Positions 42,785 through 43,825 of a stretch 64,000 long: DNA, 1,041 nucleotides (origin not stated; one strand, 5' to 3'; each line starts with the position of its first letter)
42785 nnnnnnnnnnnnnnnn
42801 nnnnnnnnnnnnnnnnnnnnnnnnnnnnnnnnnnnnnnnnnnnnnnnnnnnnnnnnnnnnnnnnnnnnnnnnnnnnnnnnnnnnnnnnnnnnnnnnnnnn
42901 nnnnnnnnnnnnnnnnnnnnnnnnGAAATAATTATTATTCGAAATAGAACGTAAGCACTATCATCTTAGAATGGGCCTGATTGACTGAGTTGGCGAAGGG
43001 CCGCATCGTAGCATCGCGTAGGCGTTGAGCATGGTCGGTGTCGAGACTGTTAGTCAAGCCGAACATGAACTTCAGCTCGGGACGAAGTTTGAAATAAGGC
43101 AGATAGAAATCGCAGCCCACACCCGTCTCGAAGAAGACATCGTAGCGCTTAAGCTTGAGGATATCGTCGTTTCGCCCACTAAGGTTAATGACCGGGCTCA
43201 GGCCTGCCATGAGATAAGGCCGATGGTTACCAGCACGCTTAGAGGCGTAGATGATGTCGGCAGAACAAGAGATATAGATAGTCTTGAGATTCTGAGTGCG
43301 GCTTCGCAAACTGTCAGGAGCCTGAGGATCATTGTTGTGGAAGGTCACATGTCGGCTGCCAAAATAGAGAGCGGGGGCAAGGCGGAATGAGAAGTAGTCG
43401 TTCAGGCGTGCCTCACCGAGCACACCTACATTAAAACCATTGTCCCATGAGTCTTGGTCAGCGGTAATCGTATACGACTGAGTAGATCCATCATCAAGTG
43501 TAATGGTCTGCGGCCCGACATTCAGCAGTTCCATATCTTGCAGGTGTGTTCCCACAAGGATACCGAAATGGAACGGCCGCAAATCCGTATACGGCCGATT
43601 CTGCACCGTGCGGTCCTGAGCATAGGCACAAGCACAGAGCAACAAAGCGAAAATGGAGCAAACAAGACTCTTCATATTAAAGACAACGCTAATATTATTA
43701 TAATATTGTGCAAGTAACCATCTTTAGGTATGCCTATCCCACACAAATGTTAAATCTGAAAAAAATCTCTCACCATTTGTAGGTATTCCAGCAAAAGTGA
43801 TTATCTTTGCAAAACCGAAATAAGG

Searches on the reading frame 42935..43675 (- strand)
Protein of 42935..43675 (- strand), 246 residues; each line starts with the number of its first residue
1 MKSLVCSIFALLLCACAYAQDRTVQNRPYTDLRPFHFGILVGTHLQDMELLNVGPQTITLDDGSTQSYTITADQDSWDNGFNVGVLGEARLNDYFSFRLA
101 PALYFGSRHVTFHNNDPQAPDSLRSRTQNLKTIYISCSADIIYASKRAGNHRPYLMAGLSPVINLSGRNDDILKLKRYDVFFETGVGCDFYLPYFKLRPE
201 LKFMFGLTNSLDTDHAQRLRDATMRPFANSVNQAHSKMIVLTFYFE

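Call 44: search_protein_families(library=ncbifam, proteins=[window:42935-43675:-], max_evalue=0.00001)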
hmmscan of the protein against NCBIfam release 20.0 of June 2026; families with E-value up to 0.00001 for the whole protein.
window:42935-43675:- (246 aa): 1 family
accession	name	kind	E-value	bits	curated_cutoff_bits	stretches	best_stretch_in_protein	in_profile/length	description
NF052311.1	T9SS_PorT_SprT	equivalog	3.4e-81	272.1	125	1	3-246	2-239/239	type IX secretion/gliding motility protein PorT/SprT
